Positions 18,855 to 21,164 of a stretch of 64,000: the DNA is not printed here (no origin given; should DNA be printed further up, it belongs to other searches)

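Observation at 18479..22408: Tat-less bis-MGD oxidoreductase plus 4-cluster ferredoxin downstream of a PucR-type regulator: candidate cytoplasmic reductase of unknown substrate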

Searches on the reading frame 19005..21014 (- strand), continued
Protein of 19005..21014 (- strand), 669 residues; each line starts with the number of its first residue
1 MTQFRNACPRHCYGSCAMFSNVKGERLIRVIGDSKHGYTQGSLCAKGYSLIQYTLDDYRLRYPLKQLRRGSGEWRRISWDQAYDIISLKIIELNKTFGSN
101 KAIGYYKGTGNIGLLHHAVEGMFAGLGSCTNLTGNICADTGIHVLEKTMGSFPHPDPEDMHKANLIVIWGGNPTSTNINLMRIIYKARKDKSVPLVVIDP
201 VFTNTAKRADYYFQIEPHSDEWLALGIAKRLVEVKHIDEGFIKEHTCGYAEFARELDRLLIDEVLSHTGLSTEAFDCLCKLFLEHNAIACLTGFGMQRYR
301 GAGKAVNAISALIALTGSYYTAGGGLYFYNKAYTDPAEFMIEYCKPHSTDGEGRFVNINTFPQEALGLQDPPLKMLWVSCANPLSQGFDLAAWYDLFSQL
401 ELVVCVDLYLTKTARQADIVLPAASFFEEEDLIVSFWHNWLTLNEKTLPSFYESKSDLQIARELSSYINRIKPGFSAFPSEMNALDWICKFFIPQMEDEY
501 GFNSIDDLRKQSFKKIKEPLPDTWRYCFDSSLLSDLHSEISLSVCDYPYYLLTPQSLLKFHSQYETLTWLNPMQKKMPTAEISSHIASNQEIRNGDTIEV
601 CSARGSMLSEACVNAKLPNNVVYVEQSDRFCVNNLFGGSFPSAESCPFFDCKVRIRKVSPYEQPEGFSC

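Call 10: find_related_loci(query=A1, collection=genome_contigs, flank=7000)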
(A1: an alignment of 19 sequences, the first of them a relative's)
Query A1 (669 aa) in genome_contigs; peptide patterns used: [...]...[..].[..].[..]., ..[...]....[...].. (x = any residue, [..] = any of these).
599 stretches matched a pattern (row limit reached: there are more); 572 encode a relative of the query (tblastn E <= 1e-3); the best 80 are kept; 80 distinct loci.
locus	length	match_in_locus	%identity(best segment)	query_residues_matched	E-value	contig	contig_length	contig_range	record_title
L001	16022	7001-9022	54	1-657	0e+0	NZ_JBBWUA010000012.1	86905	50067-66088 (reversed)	Desulfitobacterium sp. THU1 Unigene12, whole genome shotgun sequence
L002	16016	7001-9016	46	1-661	0e+0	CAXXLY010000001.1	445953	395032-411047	MAG: Anaerolineales bacterium isolate db28be52-e32f-4f71-9c49-3cbd2ddbe7d1 genome assembly, contig: contig_1, whole geno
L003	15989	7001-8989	44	4-657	5e-178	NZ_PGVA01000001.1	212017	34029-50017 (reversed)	Bacillus canaveralius strain M4.6 contig_1, whole genome shotgun sequence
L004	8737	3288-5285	43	4-657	5e-177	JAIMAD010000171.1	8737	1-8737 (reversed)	MAG: Bacillus sp. (in: firmicutes) isolate HOT.CON.97 Contig175, whole genome shotgun sequence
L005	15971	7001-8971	42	4-657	1e-174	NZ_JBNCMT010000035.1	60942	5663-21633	Brevibacillus sp. SYSU BS000544 NODE_35_length_60942_cov_79.119274, whole genome shotgun sequence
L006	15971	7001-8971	44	4-659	1e-173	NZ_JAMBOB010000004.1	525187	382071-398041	Neobacillus niacini strain MER TA 87 NODE_4_, whole genome shotgun sequence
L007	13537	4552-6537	44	4-657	7e-174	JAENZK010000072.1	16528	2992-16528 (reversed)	MAG: Alkalihalobacillus macyae isolate BM5_bin.5 BM5_bin5_NODE_715_length_16528_cov_5.654283, whole genome shotgun seque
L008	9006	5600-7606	43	1-657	1e-173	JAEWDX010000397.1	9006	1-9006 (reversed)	MAG: Bacillota bacterium isolate OH_PBlB_115 k127_1148773, whole genome shotgun sequence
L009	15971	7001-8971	44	4-657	3e-173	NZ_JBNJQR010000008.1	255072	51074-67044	Brevibacillus ginsengisoli strain KCTC 13938 NODE_8_length_255072_cov_48.642888, whole genome shotgun sequence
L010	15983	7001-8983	43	4-657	2e-172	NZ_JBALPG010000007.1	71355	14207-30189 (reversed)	Neobacillus drentensis strain JJ1435 JJ-1435_contig_7, whole genome shotgun sequence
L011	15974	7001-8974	44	4-657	4e-172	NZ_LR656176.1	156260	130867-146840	Bacillus marasmi strain Marseille-P3556, whole genome shotgun sequence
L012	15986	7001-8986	43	4-657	1e-171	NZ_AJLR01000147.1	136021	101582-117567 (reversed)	Schinkia azotoformans LMG 9581 contig147, whole genome shotgun sequence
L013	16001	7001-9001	42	1-657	9e-170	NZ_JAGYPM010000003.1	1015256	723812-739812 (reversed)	Cytobacillus citreus strain FJAT-49705 Scaffold3, whole genome shotgun sequence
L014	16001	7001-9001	41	1-657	3e-169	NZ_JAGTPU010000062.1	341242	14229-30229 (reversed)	Bacillus sp. Bva_UNVM-123 Contig_192, whole genome shotgun sequence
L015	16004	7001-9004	42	1-657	5e-168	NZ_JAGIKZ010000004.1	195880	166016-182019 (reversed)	Cytobacillus eiseniae strain DSM 26675 Ga0454137_04, whole genome shotgun sequence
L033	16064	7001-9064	35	4-658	3e-130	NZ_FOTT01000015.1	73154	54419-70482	Candidatus Frackibacter sp. WG13, whole genome shotgun sequence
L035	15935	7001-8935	36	5-636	2e-128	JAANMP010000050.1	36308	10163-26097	Bacillus sp. MM2020_1 NODE_50_length_36308_cov_24.382625, whole genome shotgun sequence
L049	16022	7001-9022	33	4-655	1e-123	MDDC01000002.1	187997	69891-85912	Moorella thermoacetica strain DSM 21394 MOTE_contig000002, whole genome shotgun sequence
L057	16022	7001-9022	34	5-658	1e-122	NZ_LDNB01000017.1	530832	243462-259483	Neobacillus vireti strain DSM 15602 Scaffold17, whole genome shotgun sequence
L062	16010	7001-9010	34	4-635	7e-122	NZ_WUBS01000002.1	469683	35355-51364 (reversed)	Acerihabitans arboris strain SAP-6 contig2, whole genome shotgun sequence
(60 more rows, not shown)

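Call 15: search_protein_families(library=pfam, proteins=[L003:4097-5452:-, L001:1177-2052:-, L005:14506-15414:+, L008:8195-8869:-, L001:2653-5274:-, L005:10411-12795:+, L033:6833-9067:+, L062:6845-9136:+])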
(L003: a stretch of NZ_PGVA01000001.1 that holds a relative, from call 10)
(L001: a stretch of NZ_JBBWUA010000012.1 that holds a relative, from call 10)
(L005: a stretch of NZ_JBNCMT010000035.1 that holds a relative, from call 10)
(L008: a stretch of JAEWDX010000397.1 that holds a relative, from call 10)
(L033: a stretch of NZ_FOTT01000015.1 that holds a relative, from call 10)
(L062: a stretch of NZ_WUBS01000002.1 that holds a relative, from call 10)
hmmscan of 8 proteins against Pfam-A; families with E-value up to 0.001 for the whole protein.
L003:4097-5452:- (451 aa): 2 families
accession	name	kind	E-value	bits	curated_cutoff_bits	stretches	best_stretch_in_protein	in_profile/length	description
PF04055.27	Radical_SAM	-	7.3e-15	56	29.5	1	97-242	4-160/166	Radical SAM superfamily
PF13353.11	Fer4_12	-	2.6e-08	34.7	22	1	88-184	3-98/137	4Fe-4S single cluster domain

L001:1177-2052:- (291 aa): 1 family
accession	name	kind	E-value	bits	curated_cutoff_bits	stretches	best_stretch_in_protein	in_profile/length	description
PF04976.17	DmsC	-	1.3e-28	100.7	22.3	1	2-242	6-252/275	DMSO reductase anchor subunit (DmsC)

L005:14506-15414:+ (302 aa): 10 families
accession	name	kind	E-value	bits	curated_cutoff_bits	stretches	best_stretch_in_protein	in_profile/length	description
PF12838.12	Fer4_7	-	9.6e-11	42.4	27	1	33-74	4-52/52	4Fe-4S dicluster domain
PF00037.32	Fer4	-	1.7e-10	40.7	21.1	2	53-74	1-22/24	4Fe-4S binding domain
PF14697.11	Fer4_21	-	5.1e-10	39.8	35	3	33-74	10-56/59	4Fe-4S dicluster domain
PF13484.11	Fer4_16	-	2.7e-09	38.1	30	0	59-78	1-20/66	4Fe-4S double cluster binding domain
PF13187.11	Fer4_9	-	3.2e-09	37.1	27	2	33-74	4-51/52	4Fe-4S dicluster domain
PF13237.11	Fer4_10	-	1.4e-07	31.8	25.5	2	52-80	1-31/53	4Fe-4S dicluster domain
PF12797.12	Fer4_2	-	3.3e-07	30.3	24.5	1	52-72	2-22/22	4Fe-4S binding domain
PF12837.12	Fer4_6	-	4.8e-07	29.9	25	1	52-74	1-23/24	4Fe-4S binding domain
PF12800.12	Fer4_4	-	0.00019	21.9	24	0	58-72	2-16/17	4Fe-4S binding domain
PF25160.1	LdpA_Fe-S-bd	-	0.00062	19.9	27.6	0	33-75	4-43/49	LdpA Fe-S cluster-binding domain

L008:8195-8869:- (224 aa): 1 family
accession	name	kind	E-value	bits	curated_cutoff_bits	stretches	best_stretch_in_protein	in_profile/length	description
PF01351.25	RNase_HII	-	4e-48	164.4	25.8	1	2-207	1-199/199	Ribonuclease HII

L001:2653-5274:- (873 aa): 4 families
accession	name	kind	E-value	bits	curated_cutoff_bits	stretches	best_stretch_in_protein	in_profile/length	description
PF00384.28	Molybdopterin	-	4.7e-40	138.1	24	2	113-311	1-186/353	Molybdopterin oxidoreductase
PF01568.27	Molydop_binding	-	1.1e-18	67.7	26.8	1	737-839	1-100/110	Molydopterin dinucleotide binding domain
PF04879.21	Molybdop_Fe4S4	-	8.5e-06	26.1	22.7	1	52-107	2-52/55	Molybdopterin oxidoreductase Fe4S4 domain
PF10518.14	TAT_signal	-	0.00045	20.5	22.7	1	12-31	1-20/21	TAT (twin-arginine translocation) pathway signal sequence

L005:10411-12795:+ (794 aa): 4 families
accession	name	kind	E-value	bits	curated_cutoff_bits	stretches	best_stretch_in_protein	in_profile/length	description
PF00384.28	Molybdopterin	-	1.6e-54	185.7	24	1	118-564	1-353/353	Molybdopterin oxidoreductase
PF01568.27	Molydop_binding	-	1.5e-19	70.4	26.8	1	678-755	2-81/110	Molydopterin dinucleotide binding domain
PF04879.21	Molybdop_Fe4S4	-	1.8e-07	31.4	22.7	1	58-115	3-55/55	Molybdopterin oxidoreductase Fe4S4 domain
PF10518.14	TAT_signal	-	0.00052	20.3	22.7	0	14-32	2-20/21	TAT (twin-arginine translocation) pathway signal sequence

L033:6833-9067:+ (744 aa): 4 families
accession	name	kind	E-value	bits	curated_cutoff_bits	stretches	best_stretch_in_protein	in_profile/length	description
PF00384.28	Molybdopterin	-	2.8e-55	188.2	24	1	112-527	1-352/353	Molybdopterin oxidoreductase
PF01568.27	Molydop_binding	-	3.3e-18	66.2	26.8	1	626-721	2-99/110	Molydopterin dinucleotide binding domain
PF04879.21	Molybdop_Fe4S4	-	7.9e-13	48.6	22.7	1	56-109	3-55/55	Molybdopterin oxidoreductase Fe4S4 domain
PF10518.14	TAT_signal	-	2.1e-05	24.6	22.7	1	13-31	2-20/21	TAT (twin-arginine translocation) pathway signal sequence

L062:6845-9136:+ (763 aa): 3 families
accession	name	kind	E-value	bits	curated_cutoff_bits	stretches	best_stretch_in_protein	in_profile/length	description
PF00384.28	Molybdopterin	-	3.8e-51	174.6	24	1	108-536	1-352/353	Molybdopterin oxidoreductase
PF01568.27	Molydop_binding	-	3.2e-19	69.4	26.8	1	633-729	1-99/110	Molydopterin dinucleotide binding domain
PF04879.21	Molybdop_Fe4S4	-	5.4e-09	36.3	22.7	1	53-105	4-55/55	Molybdopterin oxidoreductase Fe4S4 domain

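Call 16: list_cluster_members(proteins=[P0005, P0011, P0057, P0001, P0043])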
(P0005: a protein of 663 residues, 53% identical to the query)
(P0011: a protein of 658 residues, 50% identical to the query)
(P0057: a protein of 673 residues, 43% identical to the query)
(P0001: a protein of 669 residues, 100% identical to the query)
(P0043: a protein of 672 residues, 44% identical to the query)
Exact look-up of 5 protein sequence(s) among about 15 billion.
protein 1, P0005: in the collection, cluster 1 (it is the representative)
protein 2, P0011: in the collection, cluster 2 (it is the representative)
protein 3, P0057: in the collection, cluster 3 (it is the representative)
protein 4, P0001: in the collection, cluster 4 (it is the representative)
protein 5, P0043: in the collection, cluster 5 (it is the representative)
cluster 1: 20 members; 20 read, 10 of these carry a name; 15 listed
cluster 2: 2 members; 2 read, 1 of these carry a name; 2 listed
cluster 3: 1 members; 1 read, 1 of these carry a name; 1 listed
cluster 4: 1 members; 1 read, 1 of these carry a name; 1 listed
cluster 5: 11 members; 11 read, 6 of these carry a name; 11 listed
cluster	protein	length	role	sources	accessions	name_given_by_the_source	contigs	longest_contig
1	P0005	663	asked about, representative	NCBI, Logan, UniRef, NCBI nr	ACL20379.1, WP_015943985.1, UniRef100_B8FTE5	molybdopterin oxidoreductase [Desulfitobacterium hafniense DCB-2] | Molybdopterin oxidoreductase n=1 Tax=Desulfitobacterium hafniense (strain DSM 10664 / ... | molybdopterin-dependent oxidoreductase [Desulfitobacterium hafniense]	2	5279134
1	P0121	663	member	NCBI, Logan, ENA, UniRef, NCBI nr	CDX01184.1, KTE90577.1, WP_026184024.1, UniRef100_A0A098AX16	molybdopterin-dependent oxidoreductase [Desulfitobacterium hafniense] | Dehydrogenase n=2 Tax=Desulfitobacterium hafniense TaxID=49338 RepID=A0A098AX16_DESHA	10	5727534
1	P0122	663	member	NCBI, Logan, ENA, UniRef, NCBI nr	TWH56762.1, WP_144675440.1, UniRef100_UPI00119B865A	anaerobic selenocysteine-containing dehydrogenase [Desulfitobacterium sp. LBE] | molybdopterin-dependent oxidoreductase n=1 Tax=Desulfitobacterium sp. LBE TaxID=884086 ... | molybdopterin-dependent oxidoreductase [Desulfitobacterium sp. LBE]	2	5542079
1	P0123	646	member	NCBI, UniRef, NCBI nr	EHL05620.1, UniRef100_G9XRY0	molybdopterin oxidoreductase [Desulfitobacterium hafniense DP7] | Molybdopterin oxidoreductase n=2 Tax=Desulfitobacterium hafniense TaxID=49338 ...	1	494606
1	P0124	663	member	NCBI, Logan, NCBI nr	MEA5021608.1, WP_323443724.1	MAG: molybdopterin-dependent oxidoreductase [Desulfitobacterium hafniense] | molybdopterin-dependent oxidoreductase [Desulfitobacterium hafniense]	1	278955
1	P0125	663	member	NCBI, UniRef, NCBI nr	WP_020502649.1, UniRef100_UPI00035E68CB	molybdopterin-dependent oxidoreductase [Desulfitobacterium hafniense] | molybdopterin-dependent oxidoreductase n=1 Tax=Desulfitobacterium hafniense TaxID=49338 ...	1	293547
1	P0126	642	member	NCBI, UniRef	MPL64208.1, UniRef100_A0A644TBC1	Assimilatory nitrate reductase catalytic subunit [bioreactor metagenome] | Assimilatory nitrate reductase catalytic subunit n=2 Tax=root TaxID=1 ...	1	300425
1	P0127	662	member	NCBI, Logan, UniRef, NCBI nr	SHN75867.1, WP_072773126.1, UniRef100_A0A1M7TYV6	molybdopterin-dependent oxidoreductase [Desulfitobacterium chlororespirans] | Anaerobic selenocysteine-containing dehydrogenase n=1 Tax=Desulfitobacterium ...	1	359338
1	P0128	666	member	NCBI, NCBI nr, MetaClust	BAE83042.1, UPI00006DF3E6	putative anaerobic dehydrogenase [Desulfitobacterium hafniense Y51] | status=active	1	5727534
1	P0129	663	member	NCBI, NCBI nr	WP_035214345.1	molybdopterin-dependent oxidoreductase [Desulfitobacterium hafniense]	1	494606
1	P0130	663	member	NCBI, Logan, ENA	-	-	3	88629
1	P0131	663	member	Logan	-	-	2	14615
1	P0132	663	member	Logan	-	-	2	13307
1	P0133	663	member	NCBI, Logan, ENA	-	-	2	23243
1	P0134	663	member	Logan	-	-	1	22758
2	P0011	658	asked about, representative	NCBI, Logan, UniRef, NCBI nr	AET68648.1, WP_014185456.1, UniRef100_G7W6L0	anaerobic dehydrogenase, typically selenocysteine-containing [Desulfosporosinus orientis ... | Anaerobic dehydrogenase, typically selenocysteine-containing n=1 Tax=Desulfosporosinus ... | molybdopterin-dependent oxidoreductase [Desulfosporosinus orientis]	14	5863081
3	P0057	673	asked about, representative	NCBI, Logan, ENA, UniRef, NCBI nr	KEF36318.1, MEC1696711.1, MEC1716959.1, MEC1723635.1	anaerobic dehydrogenase, typically selenocysteine-containing [Schinkia azotoformans ... | Anaerobic dehydrogenase, typically selenocysteine-containing n=1 Tax=Schinkia ... | molybdopterin-dependent oxidoreductase [Schinkia azotoformans]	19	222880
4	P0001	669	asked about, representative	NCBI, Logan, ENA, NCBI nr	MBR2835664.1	MAG: molybdopterin-dependent oxidoreductase [Coriobacteriales bacterium] | molybdopterin-dependent oxidoreductase [Coriobacteriales bacterium]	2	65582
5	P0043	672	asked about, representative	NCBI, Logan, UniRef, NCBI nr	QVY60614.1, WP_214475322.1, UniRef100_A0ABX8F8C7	molybdopterin-dependent oxidoreductase [Cytobacillus gottheilii] | Molybdopterin-dependent oxidoreductase n=1 Tax=Cytobacillus gottheilii TaxID=859144 ...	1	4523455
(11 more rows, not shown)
